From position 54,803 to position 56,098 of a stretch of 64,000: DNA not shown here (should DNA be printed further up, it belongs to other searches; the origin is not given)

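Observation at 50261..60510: Non-glycan PUL-like operon: SusC/SusD coupled to an MtnK-like kinase, a nucleoside hydrolase and a full ABC importer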

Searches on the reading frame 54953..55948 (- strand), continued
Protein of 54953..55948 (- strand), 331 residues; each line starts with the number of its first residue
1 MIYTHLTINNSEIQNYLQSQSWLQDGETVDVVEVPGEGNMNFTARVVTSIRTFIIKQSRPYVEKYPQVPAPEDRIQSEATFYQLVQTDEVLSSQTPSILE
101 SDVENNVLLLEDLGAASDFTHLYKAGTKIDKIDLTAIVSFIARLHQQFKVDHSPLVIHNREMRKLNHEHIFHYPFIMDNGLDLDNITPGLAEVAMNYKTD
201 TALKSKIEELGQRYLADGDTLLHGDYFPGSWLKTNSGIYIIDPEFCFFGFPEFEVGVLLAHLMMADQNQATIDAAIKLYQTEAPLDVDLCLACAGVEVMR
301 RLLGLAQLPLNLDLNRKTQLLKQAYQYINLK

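Call 48: fold_search(model_id=the predicted structure, library=pdb)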
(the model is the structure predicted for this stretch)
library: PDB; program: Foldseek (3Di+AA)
matches with E <= 10: 1689; with E <= 0.001: 182
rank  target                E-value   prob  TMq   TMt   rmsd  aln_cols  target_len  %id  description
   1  9a5i_A                2.4e-15  1.00  0.76  0.65   5.1       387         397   20  Integrative model of MTNK-DHOM by crosslinking MS and deep learning (released 2024-09-18)
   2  2olc_B                8.8e-15  1.00  0.70  0.63   5.4       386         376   21  Crystal structure of 5-methylthioribose kinase in complex with ADP-2Ho (released 2007-05-22)
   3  2pun_B                1.0e-14  1.00  0.70  0.62   5.5       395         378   19  Structures of 5-methylthioribose kinase reveal substrate specificity and unusual mode of nucleotide binding (released 2007-05-22)
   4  2pul_A                2.4e-14  1.00  0.73  0.64   5.1       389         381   21  Structures of 5-methylthioribose kinase reveal substrate specificity and unusual mode of nucleotide binding (released 2007-05-22)
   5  2pu8_A                3.4e-14  1.00  0.75  0.67   4.7       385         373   21  Structures of 5-methylthioribose kinase reveal substrate specificity and unusual mode of nucleotide binding (released 2007-05-22)
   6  2olc_A                4.0e-14  1.00  0.72  0.64   5.6       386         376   21  Crystal structure of 5-methylthioribose kinase in complex with ADP-2Ho (released 2007-05-22)
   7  2pyw_A                4.4e-14  1.00  0.78  0.63   5.2       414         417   20  Structure of A. thaliana 5-methylthioribose kinase in complex with ADP and MTR (released 2008-01-15)
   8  2pul_B                5.2e-14  1.00  0.75  0.68   4.7       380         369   21  Structures of 5-methylthioribose kinase reveal substrate specificity and unusual mode of nucleotide binding (released 2007-05-22)
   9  2pun_A                5.4e-14  1.00  0.70  0.62   5.8       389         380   21  Structures of 5-methylthioribose kinase reveal substrate specificity and unusual mode of nucleotide binding (released 2007-05-22)
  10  2pyw_B                8.1e-14  1.00  0.82  0.67   4.2       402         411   20  Structure of A. thaliana 5-methylthioribose kinase in complex with ADP and MTR (released 2008-01-15)
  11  2pup_A                1.2e-13  1.00  0.72  0.65   5.2       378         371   21  Structures of 5-methylthioribose kinase reveal substrate specificity and unusual mode of nucleotide binding (released 2007-05-22)
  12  2pui_A                2.0e-13  1.00  0.71  0.65   5.0       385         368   21  Structures of 5-methylthioribose kinase reveal substrate specificity and unusual mode of nucleotide binding (released 2007-05-22)
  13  2pup_B                5.0e-13  1.00  0.74  0.67   5.0       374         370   20  Structures of 5-methylthioribose kinase reveal substrate specificity and unusual mode of nucleotide binding (released 2007-05-22)
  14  2pui_B                5.6e-13  1.00  0.69  0.63   5.7       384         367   20  Structures of 5-methylthioribose kinase reveal substrate specificity and unusual mode of nucleotide binding (released 2007-05-22)
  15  2pu8_B                5.8e-13  1.00  0.73  0.67   4.7       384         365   20  Structures of 5-methylthioribose kinase reveal substrate specificity and unusual mode of nucleotide binding (released 2007-05-22)
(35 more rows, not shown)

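Call 53: search_solved_structures(query=A3, max_evalue=0.1)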
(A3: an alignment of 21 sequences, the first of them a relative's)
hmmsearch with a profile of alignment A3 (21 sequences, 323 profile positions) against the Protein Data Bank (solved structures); distinct sequences matched with E-value up to 0.1: 14.
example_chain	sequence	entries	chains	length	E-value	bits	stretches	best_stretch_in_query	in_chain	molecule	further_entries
8vpo_A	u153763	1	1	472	0.00011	24.4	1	6-146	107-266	Radical SAM core domain-containing protein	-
8ai6_A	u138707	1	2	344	0.00018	23.7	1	17-121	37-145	Putative peptide biosynthesis protein YydG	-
8ai1_A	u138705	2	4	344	0.00018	23.7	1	17-121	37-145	Putative peptide biosynthesis protein YydG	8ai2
8ai3_A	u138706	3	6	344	0.0002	23.6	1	17-121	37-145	Putative peptide biosynthesis protein YydG | Radical SAM core domain-containing protein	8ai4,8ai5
8wm2_A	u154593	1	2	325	0.00037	22.7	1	17-113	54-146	Fe-S radical SAM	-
4m7s_A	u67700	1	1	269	0.0031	19.7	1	18-116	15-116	BtrN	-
4m7t_A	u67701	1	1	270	0.0031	19.7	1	17-116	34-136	BtrN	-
6efn_A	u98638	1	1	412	0.0054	18.9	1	15-63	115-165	Sporulation killing factor maturation protein SkfB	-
6b4c_A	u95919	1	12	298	0.013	17.6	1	11-103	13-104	Viperin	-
9dgw_A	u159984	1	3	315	0.013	17.6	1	11-103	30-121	Radical SAM core domain-containing protein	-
9dfw_A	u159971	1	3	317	0.013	17.6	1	11-103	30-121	Radical SAM core domain-containing protein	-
9dfn_A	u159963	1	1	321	0.014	17.5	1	11-103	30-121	Radical SAM core domain-containing protein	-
7n7i_A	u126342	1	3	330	0.016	17.3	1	11-103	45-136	Viperin-like enzyme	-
7n7h_A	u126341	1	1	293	0.093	14.8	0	11-99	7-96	VIPERIN-LIKE ENZYME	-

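Call 58: search_protein_families(library=pfam, proteins=[L082:3103-3801:+, L082:3909-4958:+, L082:4963-5733:+, L082:5711-6100:+, L082:6209-6889:+, L082:6986-9955:+, L082:9974-10969:+, L082:10962-11933:+, L082:12676-13440:+, L082:13621-15432:+], max_evalue=0.001)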
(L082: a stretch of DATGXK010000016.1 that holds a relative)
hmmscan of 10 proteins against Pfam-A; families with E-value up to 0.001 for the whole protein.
L082:3103-3801:+ (232 aa): 3 families
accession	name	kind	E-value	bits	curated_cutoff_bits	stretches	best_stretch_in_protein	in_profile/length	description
PF00535.33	Glycos_transf_2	-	4.2e-17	63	23.3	1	4-99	1-100/168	Glycosyl transferase family 2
PF10111.15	Glyco_tranf_2_2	-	7.1e-07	29.4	27.3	1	4-93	1-97/276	Glycosyltransferase like family 2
PF13641.12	Glyco_tranf_2_3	-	2.1e-05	25.1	27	1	3-94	3-103/230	Glycosyltransferase like family 2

L082:3909-4958:+ (349 aa): 2 families
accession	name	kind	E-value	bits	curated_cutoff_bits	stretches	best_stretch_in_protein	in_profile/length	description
PF00903.31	Glyoxalase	-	6.1e-11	43.2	20.6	1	161-307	6-121/121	Glyoxalase/Bleomycin resistance protein/Dioxygenase superfamily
PF13669.12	Glyoxalase_4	-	2.4e-09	37.9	27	1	162-280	5-96/109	Glyoxalase/Bleomycin resistance protein/Dioxygenase superfamily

L082:4963-5733:+ (256 aa): 2 families
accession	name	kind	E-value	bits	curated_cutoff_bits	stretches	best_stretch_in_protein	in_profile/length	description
PF20613.4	HipA_2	-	2.7e-19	69.9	27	1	13-238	5-228/240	HipA-like kinase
PF00454.33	PI3_PI4_kinase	-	0.00091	19.6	27.1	0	108-185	122-196/241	Phosphatidylinositol 3- and 4-kinase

L082:5711-6100:+ (129 aa): 1 family
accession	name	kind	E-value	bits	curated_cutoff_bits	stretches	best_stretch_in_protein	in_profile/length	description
PF11236.13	DUF3037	-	9.4e-43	145.6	22.6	1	9-126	1-118/118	Protein of unknown function (DUF3037)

L082:6209-6889:+ (226 aa): 2 families
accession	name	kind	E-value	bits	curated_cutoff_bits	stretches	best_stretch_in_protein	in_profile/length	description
PF09837.15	DUF2064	-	2.6e-18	66.4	25.8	1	52-143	29-118/120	Uncharacterized protein conserved in bacteria (DUF2064)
PF01983.22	CofC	-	8.1e-05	22.4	22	1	69-140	73-144/217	Guanylyl transferase CofC like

L082:6986-9955:+ (989 aa): 4 families
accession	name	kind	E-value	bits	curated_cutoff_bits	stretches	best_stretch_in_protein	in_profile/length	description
PF25183.1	OMP_b-brl_4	-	1.7e-49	169.4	30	3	570-857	431-675/838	Outer membrane beta barrel domain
PF07715.20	Plug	-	4.8e-08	33.9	23.9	1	133-227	10-103/107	TonB-dependent Receptor Plug Domain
PF17883.6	MBG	-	4.3e-05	24.4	23.3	1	429-511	2-87/97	MBG domain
PF00593.30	TonB_dep_Rec_b-barrel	-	7.3e-05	23.2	27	0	382-598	62-238/436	TonB dependent receptor-like, beta-barrel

L082:9974-10969:+ (331 aa): 1 family
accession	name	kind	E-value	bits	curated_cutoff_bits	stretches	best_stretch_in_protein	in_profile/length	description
PF01636.29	APH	-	7.7e-06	26.3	23.2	1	51-276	13-227/239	Phosphotransferase enzyme family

L082:10962-11933:+ (323 aa): 1 family
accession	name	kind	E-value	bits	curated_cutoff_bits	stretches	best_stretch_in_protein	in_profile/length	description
PF01156.24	IU_nuc_hydro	-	3.6e-27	96.2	34.2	1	25-270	1-259/297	Inosine-uridine preferring nucleoside hydrolase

L082:12676-13440:+ (254 aa): 1 family
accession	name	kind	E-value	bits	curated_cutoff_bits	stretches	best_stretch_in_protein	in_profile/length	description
PF01678.24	DAP_epimerase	-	1.5e-48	164.3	34.7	2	4-97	1-94/121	Diaminopimelate epimerase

L082:13621-15432:+ (603 aa): 2 families
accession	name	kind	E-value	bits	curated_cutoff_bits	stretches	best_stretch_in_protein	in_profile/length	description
PF07497.18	Rho_RNA_bind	-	1.5e-30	105.2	27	1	240-313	3-73/73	Rho termination factor, RNA-binding domain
PF00006.31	ATP-synt_ab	-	8.2e-27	94.7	29.5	1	344-548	2-211/213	ATP synthase alpha/beta family, nucleotide-binding domain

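Call 59: search_protein_families(library=pfam, proteins=[L081:115-2568:+, L081:2580-4016:+, L081:4019-5380:+, L081:5365-6213:+, L081:6233-6925:+, L081:6965-9967:+, L081:11095-12021:+, L081:12107-12817:-, L081:17768-18883:+, L081:16501-17565:+], max_evalue=0.001)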
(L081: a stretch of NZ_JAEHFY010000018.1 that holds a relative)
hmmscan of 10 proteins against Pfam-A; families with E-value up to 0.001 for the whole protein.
L081:115-2568:+ (817 aa): 1 family
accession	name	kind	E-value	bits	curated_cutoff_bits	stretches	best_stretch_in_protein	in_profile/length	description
PF00593.30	TonB_dep_Rec_b-barrel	-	4.2e-19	70.2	27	1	207-618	30-418/436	TonB dependent receptor-like, beta-barrel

L081:2580-4016:+ (478 aa): 3 families
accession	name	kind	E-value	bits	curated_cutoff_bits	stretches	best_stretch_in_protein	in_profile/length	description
PF12771.13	SusD-like_2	-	1.9e-82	277.8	27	1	33-447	6-415/415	Starch-binding associating with outer membrane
PF12741.13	SusD-like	-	2.9e-58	198.5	27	2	59-384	50-370/495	Susd and RagB outer membrane lipoprotein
PF14322.12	SusD-like_3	-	3.3e-05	24.7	27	1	83-179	72-166/191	Starch-binding associating with outer membrane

L081:4019-5380:+ (453 aa): 0 families

L081:5365-6213:+ (282 aa): 2 families
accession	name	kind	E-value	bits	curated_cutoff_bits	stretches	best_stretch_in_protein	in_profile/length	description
PF12850.12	Metallophos_2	-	2.2e-09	37.9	27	1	26-213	14-150/154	Calcineurin-like phosphoesterase superfamily domain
PF00149.33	Metallophos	-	1.1e-05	26.4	21.5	1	15-180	3-159/191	Calcineurin-like phosphoesterase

L081:6233-6925:+ (230 aa): 1 family
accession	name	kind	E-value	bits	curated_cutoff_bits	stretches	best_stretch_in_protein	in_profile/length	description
PF09837.15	DUF2064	-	2.8e-21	76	25.8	1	56-143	34-119/120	Uncharacterized protein conserved in bacteria (DUF2064)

L081:6965-9967:+ (1000 aa): 6 families
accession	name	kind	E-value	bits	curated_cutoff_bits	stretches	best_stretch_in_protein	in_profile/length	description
PF25183.1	OMP_b-brl_4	-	6.5e-54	184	30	3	571-990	432-838/838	Outer membrane beta barrel domain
PF00593.30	TonB_dep_Rec_b-barrel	-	7.7e-10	39.6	27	1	340-625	29-270/436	TonB dependent receptor-like, beta-barrel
PF07715.20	Plug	-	2.9e-09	37.8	23.9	1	129-228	7-105/107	TonB-dependent Receptor Plug Domain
PF13620.12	CarboxypepD_reg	-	6.4e-08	33.3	32.3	1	22-101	1-81/82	Carboxypeptidase regulatory-like domain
PF17802.7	SpaA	-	0.0001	22.8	23.1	1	27-92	7-80/91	Prealbumin-like fold domain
PF02369.22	Big_1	-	0.00083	19.8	34.9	0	19-62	17-65/93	Bacterial Ig-like domain (group 1)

L081:11095-12021:+ (308 aa): 1 family
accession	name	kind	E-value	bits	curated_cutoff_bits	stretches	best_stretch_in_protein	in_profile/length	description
PF01156.24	IU_nuc_hydro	-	7.7e-26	91.9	34.2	1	8-258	1-264/297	Inosine-uridine preferring nucleoside hydrolase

L081:12107-12817:- (236 aa): 1 family
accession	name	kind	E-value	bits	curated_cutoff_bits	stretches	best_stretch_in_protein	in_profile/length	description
PF04784.19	DUF547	-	3.1e-28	98.7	27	1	60-170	3-125/125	Protein of unknown function, DUF547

L081:17768-18883:+ (371 aa): 7 families
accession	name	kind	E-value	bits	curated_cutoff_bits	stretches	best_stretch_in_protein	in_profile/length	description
PF02353.26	CMAS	-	3.6e-84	282.8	27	1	100-356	6-273/273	Mycolic acid cyclopropane synthetase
PF13489.12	Methyltransf_23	-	1.9e-10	41.2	27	1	140-276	6-138/164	Methyltransferase domain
PF13649.12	Methyltransf_25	-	4.3e-10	40.6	27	1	160-249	2-97/97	Methyltransferase domain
PF08241.18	Methyltransf_11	-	3.6e-09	37.6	21.2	1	160-253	1-95/95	Methyltransferase domain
PF08242.18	Methyltransf_12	-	7.8e-09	36.6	30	1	160-251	1-98/98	Methyltransferase domain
PF13847.12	Methyltransf_31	-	1.9e-07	31.3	27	1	154-257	2-113/145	Methyltransferase domain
PF01728.25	FtsJ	-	0.00022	21.7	24.1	1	143-195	8-60/181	FtsJ-like methyltransferase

L081:16501-17565:+ (354 aa): 2 families
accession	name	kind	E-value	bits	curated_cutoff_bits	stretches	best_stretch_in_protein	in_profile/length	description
PF04055.27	Radical_SAM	-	3e-15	57.2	29.5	1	33-133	2-107/166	Radical SAM superfamily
PF13353.11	Fer4_12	-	4.1e-08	34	22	1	28-104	5-84/137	4Fe-4S single cluster domain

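Call 68: search_protein_families(library=ncbifam, proteins=[L054:17559-17951:+, L033:10995-12470:+, L087:12905-13669:+, L056:5910-8897:+, L087:13699-14511:+, L081:17768-18883:+, L081:4019-5380:+, L043:2512-3120:-], max_evalue=0.001)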
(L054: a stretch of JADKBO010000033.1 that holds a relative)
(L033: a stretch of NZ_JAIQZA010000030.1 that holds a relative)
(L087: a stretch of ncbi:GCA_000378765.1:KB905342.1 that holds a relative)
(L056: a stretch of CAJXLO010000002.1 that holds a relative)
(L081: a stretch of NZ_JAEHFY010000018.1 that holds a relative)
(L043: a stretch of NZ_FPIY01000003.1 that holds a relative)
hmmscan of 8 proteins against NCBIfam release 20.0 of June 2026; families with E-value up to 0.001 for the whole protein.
L054:17559-17951:+ (130 aa): 0 families

L033:10995-12470:+ (491 aa): 82 families (the best 25 are shown)
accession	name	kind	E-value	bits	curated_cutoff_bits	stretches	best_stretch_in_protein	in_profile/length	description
NF004991.0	PRK06370.1-3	subfamily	6.9e-114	381.2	620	1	13-490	30-507/509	FAD-containing oxidoreductase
TIGR01350.1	lipoamide_DH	equivalog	4.3e-97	325.7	408.8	1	19-471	2-455/461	dihydrolipoyl dehydrogenase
TIGR02053.1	MerA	equivalog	3.7e-94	316.3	454.45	1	19-461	1-444/465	mercury(II) reductase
NF004947.0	PRK06292.2-5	equivalog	1.8e-74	251.4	592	1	17-467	2-455/474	dihydrolipoyl dehydrogenase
NF004943.0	PRK06292.2-1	equivalog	4.8e-71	239.9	432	1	17-466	2-451/456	dihydrolipoyl dehydrogenase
NF004776.0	PRK06116.1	equivalog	2.8e-68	231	480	1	16-461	2-444/450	glutathione-disulfide reductase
NF004992.0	PRK06370.1-4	equivalog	3.5e-68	230.1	629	1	16-467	2-452/459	FAD-containing oxidoreductase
NF004945.0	PRK06292.2-3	equivalog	8.3e-67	226.1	494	1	18-462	3-444/457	dihydrolipoyl dehydrogenase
NF004939.0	PRK06292.1-1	equivalog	1.7e-66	224.9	435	1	14-461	1-449/476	dihydrolipoyl dehydrogenase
NF010311.1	PRK13748.1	subfamily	2e-64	218.4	600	1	13-460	92-538/560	mercury(II) reductase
NF003585.0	PRK05249.1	equivalog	1e-63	215.6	465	1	15-464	3-451/464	Si-specific NAD(P)(+) transhydrogenase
NF005884.0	PRK07846.1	equivalog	8.7e-63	212.5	501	1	17-454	2-434/454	mycothione reductase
NF004946.0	PRK06292.2-4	subfamily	5.2e-61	206.9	634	1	17-473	2-473/487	dihydrolipoyl dehydrogenase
NF004944.0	PRK06292.2-2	equivalog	5.9e-60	203.2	619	1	17-470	2-452/460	dihydrolipoyl dehydrogenase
NF041853.1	hythiocyan_redase_MerA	equivalog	7.5e-59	199.7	650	1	17-467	2-438/440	hypothiocyanous acid reductase MerA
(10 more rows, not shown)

L087:12905-13669:+ (254 aa): 0 families

L056:5910-8897:+ (995 aa): 3 families
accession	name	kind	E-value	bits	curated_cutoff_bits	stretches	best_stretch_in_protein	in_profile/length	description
NF010048.1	PRK13524.1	subfamily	4.4e-06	25.4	493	1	532-617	430-508/744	FepA family TonB-dependent siderophore receptor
NF010010.0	PRK13483.1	equivalog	3.3e-05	22.1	927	0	535-599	370-426/660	ligand-gated channel protein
NF049946.1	TonB_dep_CU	exception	0.00011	20.7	700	0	535-559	395-419/683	TonB-dependent receptor, CU motif-type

L087:13699-14511:+ (270 aa): 13 families
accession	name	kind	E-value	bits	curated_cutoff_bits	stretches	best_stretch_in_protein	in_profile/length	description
NF006054.0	PRK08202.1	equivalog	1.4e-104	349.4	218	1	2-269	5-273/274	purine-nucleoside phosphorylase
TIGR01700.1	PNPH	equivalog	1.4e-90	303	293.35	1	21-267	1-248/249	purine nucleoside phosphorylase I, inosine and guanosine-specific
TIGR01697.1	PNPH-PUNA-XAPA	subfamily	2.2e-89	299.1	197.1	1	21-268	1-247/247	inosine/guanosine/xanthosine phosphorylase family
TIGR01698.1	PUNP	equivalog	3.2e-65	220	302.6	1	22-267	2-244/245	purine-nucleoside phosphorylase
TIGR01699.1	XAPA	equivalog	1.3e-60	205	370.9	1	22-265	2-245/248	xanthosine phosphorylase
TIGR01694.1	MTAP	equivalog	3.8e-28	98.5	274.85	1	22-267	2-238/240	S-methyl-5'-thioadenosine phosphorylase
NF006334.0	PRK08564.1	equivalog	8.2e-26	90.7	382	1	18-269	6-249/267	S-methyl-5'-thioadenosine phosphorylase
NF006599.0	PRK09136.1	equivalog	2.6e-22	79.2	223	1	23-266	5-243/247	S-methyl-5'-thioinosine phosphorylase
NF006492.0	PRK08931.1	equivalog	1.8e-19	70.2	437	1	60-268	36-245/291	S-methyl-5'-thioadenosine phosphorylase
NF005876.0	PRK07823.1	equivalog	5.1e-16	58.6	306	1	20-259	6-234/267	S-methyl-5'-thioadenosine phosphorylase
NF005657.0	PRK07432.1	equivalog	1.7e-15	56.9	453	1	20-251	4-231/291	S-methyl-5'-thioadenosine phosphorylase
NF004079.0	PRK05584.1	equivalog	6.1e-05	22.6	169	1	54-258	24-221/232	5'-methylthioadenosine/adenosylhomocysteine nucleosidase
NF008383.0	PRK11178.1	equivalog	0.00047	19.5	262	1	91-184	74-158/254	uridine phosphorylase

L081:17768-18883:+ (371 aa): 11 families
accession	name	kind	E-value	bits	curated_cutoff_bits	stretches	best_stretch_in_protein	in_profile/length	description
NF008686.0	PRK11705.1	equivalog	4.6e-167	555.9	400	1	4-368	16-380/383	cyclopropane fatty acyl phospholipid synthase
NF053839.1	CPFASynBruc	equivalog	1e-74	252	600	1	22-360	35-384/410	cyclopropane fatty acid synthase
NF040703.1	cyclopro_CfaB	exception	6.1e-62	209.6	650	1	26-365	35-381/393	C17 cyclopropane fatty acid synthase CfaB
NF040660.1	mycolic_MTase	equivalog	7.9e-42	143.8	390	1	105-351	9-274/283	cyclopropane mycolic acid synthase family methyltransferase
TIGR01983.1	UbiG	equivalog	5.5e-09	35.7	102.95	1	152-273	49-171/228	bifunctional 2-polyprenyl-6-hydroxyphenol methylase/3-demethylubiquinol 3-O-methyltransferase UbiG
TIGR02021.1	BchM-ChlM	equivalog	4.5e-07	29.5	158.9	1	151-225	48-127/218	magnesium protoporphyrin IX methyltransferase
NF043040.1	corrin_prot_MT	hypoth_equivalog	6.4e-06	25.7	180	1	154-253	40-147/216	corrinoid protein-associated methyltransferase CpaM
NF045667.1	MTase_DVU1556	equivalog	1.4e-05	24.7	155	1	150-205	17-73/213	DVU_1556 family methyltransferase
NF041943.1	GPPMT_Stmyces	equivalog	3.3e-05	23.9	400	1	95-208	19-130/272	geranyl diphosphate 2-C-methyltransferase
NF041675.1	sarc_dimgly_tmase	equivalog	0.00037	20.5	550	1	152-204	63-115/278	sarcosine/dimethylglycine N-methyltransferase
TIGR04371.1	methyltran_NanM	subfamily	0.00099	18.7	44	0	143-177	137-171/273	putative sugar O-methyltransferase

L081:4019-5380:+ (453 aa): 1 family
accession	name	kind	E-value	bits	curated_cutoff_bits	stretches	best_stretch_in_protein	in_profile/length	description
TIGR00813.1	sss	superfamily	8.3e-10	38.3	184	1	46-198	10-165/411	sodium/solute symporter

L043:2512-3120:- (202 aa): 14 families
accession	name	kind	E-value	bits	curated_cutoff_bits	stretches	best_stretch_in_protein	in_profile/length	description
NF051852.1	efflux_TF_MtrR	exception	4.5e-19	69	280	1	10-176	11-178/205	multidrug efflux system transcriptional repressor MtrR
NF051457.1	acryl_TF_AcuR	equivalog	7.2e-19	67.9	247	1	7-171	15-179/204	acrylate utilization transcriptional regulator AcuR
NF041196.1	ScbR_bind_reg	equivalog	1.8e-16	60.9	150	1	20-177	17-167/191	ScbR family autoregulator-binding transcription factor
NF058643.1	TranRegCurRPseudo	equivalog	2.5e-08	33.8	300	1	9-174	7-171/193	TetR family transcriptional repressor CurR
NF007949.0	PRK10668.1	equivalog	7.4e-08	32.1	271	1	9-128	11-131/216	multidrug efflux transporter transcriptional repressor AcrR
TIGR03613.1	RutR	equivalog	4.7e-07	29.9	368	1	14-97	13-94/202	pyrimidine utilization regulatory protein R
NF007430.0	PRK09975.1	equivalog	5e-07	29.1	274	1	8-171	10-173/220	acrEF/envCD operon transcriptional regulator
NF053731.1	TransRegFasRMycb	equivalog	1.9e-06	27.8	330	1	9-67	11-69/199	HTH-type transcriptional activator FasR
NF053878.1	FATransRegFadRBac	equivalog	4.4e-06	26.6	200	1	19-157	13-146/190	fatty acid metabolism transcriptional regulator FadR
NF011584.0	PRK15008.1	equivalog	9e-06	25.7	230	1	9-65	18-74/212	HTH-type transcriptional regulator RutR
NF000040.3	Tn10_TetC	equivalog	2.3e-05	24.6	425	1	9-67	13-72/197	tetracyline resistance-associated transcriptional repressor TetC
TIGR03968.1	mycofact_TetR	equivalog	2.9e-05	23.8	224.9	1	6-55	6-55/190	mycofactocin system transcriptional regulator MftR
NF007015.0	PRK09480.1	equivalog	8.9e-05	22.1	120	1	37-171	38-168/197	nucleoid occlusion factor SlmA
NF050111.1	TransRegSACE7040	equivalog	0.00072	19.5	250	1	20-90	12-81/186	SACE_7040 family transcriptional regulator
